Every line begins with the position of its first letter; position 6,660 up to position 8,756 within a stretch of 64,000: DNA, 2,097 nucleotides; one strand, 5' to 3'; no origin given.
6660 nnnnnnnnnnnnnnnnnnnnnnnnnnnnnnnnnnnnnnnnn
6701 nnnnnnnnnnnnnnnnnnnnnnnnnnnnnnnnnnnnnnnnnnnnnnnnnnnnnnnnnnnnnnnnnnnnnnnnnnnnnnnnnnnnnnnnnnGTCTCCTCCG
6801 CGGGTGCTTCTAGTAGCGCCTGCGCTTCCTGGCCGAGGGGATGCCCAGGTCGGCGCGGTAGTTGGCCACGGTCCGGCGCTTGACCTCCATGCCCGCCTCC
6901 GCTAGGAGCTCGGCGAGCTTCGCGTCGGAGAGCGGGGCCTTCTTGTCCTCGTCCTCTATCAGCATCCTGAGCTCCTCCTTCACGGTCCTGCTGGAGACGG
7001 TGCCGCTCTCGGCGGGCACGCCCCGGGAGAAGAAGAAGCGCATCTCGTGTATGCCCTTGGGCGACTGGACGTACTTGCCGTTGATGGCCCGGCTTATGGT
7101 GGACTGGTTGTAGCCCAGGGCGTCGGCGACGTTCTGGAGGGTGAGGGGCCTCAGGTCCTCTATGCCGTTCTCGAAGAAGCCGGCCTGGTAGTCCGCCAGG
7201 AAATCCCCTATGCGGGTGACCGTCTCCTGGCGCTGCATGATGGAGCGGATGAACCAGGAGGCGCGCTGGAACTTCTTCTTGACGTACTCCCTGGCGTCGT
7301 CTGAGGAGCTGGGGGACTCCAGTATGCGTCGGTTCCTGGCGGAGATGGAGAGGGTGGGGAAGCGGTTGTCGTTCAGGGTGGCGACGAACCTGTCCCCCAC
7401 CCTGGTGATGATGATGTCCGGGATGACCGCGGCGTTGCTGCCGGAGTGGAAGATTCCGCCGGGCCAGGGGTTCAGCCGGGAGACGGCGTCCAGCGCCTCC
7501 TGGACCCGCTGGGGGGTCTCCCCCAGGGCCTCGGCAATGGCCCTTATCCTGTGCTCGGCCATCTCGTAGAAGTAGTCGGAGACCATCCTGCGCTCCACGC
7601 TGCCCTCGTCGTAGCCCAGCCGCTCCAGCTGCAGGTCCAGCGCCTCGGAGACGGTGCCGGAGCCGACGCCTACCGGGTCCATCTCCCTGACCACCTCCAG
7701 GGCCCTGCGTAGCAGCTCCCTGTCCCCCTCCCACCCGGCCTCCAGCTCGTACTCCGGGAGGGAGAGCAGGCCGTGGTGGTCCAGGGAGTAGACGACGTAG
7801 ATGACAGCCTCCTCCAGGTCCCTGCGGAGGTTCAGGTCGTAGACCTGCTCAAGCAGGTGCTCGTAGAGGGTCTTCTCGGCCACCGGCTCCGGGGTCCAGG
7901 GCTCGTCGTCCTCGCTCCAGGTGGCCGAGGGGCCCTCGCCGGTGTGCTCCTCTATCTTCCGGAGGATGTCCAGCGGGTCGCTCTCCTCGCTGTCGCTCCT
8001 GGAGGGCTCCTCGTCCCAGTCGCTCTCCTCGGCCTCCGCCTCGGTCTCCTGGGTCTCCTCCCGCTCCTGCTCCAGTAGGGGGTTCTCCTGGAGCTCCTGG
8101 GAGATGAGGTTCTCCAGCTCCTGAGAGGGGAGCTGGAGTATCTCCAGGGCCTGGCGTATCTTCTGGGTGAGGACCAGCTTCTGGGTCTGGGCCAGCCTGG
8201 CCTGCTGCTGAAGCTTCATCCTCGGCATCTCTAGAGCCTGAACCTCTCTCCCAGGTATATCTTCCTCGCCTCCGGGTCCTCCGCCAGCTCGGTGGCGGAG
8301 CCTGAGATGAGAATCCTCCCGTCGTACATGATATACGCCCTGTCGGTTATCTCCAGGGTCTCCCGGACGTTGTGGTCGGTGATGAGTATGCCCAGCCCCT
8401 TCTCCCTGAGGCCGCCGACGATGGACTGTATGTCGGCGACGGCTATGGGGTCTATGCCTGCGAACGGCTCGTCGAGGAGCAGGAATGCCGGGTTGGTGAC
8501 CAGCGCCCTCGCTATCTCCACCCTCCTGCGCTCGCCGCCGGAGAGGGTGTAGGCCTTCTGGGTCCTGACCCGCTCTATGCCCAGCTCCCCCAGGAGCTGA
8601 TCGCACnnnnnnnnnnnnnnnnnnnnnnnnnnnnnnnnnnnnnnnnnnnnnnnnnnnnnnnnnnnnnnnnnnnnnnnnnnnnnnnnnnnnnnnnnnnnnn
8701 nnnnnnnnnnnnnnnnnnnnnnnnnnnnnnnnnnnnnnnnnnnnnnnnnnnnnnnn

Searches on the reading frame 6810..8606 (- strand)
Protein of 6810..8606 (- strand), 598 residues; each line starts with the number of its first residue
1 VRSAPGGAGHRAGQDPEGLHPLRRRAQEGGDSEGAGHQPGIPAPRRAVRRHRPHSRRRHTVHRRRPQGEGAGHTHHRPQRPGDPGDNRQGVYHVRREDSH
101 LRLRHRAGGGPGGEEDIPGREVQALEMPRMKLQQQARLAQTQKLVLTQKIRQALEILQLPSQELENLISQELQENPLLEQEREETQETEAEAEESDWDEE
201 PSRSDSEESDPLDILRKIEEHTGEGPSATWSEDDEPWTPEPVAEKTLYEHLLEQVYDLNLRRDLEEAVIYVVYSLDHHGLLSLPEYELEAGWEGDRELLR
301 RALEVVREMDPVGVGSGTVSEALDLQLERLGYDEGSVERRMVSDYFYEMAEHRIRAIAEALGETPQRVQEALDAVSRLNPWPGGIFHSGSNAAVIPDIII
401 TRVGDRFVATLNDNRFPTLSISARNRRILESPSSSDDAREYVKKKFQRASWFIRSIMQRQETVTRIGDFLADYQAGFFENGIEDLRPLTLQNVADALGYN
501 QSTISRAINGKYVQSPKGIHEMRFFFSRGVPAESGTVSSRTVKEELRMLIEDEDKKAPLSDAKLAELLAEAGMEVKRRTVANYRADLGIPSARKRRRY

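Call 85: find_homologous_proteins(query=window:6810-8606:-, max_evalue=1e-50)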
Query window:6810-8606:- (598 aa): 134 proteins with E <= 1e-50 among 8000 candidates; the best 120 are listed.
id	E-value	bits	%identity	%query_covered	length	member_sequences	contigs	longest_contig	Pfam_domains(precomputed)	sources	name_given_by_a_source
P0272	0.0e+0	1024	100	78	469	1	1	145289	PF04963.20,PF00309.26,PF04552.20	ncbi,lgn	-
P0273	5.1e-204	697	68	79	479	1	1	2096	PF04963.20,PF00309.26,PF04552.20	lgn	-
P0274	1.1e-197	676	66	79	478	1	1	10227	PF04963.20,PF00309.26,PF04552.20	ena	-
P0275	2.6e-196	672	65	79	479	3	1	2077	PF04963.20,PF00309.26,PF04552.20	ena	-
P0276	3.2e-196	672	66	79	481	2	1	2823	PF04963.20,PF00309.26,PF04552.20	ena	-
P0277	4.8e-196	671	64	79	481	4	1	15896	PF04963.20,PF00309.26,PF04552.20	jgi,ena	-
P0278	7.6e-196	670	65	79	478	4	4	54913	PF04963.20,PF00309.26,PF04552.20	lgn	-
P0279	1.2e-195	670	66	79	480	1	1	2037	PF04963.20,PF00309.26,PF04552.20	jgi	-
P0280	1.9e-195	669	65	79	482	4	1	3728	PF04963.20,PF00309.26,PF04552.20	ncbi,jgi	-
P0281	5.0e-195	668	64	79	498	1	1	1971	PF04963.20,PF00309.26,PF04552.20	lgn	-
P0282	7.4e-194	664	65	79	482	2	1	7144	PF04963.20,PF00309.26,PF04552.20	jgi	jgi:RNA polymerase sigma-54 factor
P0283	2.7e-193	662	64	79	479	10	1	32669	PF04963.20,PF00309.26,PF04552.20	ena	-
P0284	1.4e-192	660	63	79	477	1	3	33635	PF04963.20,PF00309.26,PF04552.20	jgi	-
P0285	2.6e-192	659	65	79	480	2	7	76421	PF04963.20,PF00309.26,PF04552.20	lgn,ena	-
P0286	3.7e-192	658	64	79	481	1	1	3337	PF04963.20,PF00309.26,PF04552.20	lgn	-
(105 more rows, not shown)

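Call 86: find_encoding_contigs(protein=P0272, flank=10000, max_places=2)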
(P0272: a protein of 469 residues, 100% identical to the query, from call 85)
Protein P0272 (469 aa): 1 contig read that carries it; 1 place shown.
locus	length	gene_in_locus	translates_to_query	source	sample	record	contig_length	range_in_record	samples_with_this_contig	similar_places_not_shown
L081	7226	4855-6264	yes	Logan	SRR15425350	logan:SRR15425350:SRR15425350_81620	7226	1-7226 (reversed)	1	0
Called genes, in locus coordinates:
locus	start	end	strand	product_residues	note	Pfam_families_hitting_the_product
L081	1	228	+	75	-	?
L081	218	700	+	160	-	PF00702:Hydrolase (faint), PF08282:Hydrolase_3 (weak)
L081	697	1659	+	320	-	PF01380:SIS, PF00571:CBS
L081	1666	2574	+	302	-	PF03279:Lip_A_acyltrans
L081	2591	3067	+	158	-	-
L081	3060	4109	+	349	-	PF03968:LptD_N, PF13100:OstA_2 (faint)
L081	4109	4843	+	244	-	PF00005:ABC_tran, PF13304:AAA_21 (faint)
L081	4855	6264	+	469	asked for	PF00309:Sigma54_AID, PF04963:Sigma54_CBD, PF04552:Sigma54_DBD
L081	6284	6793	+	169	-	PF04008:Adenosine_kin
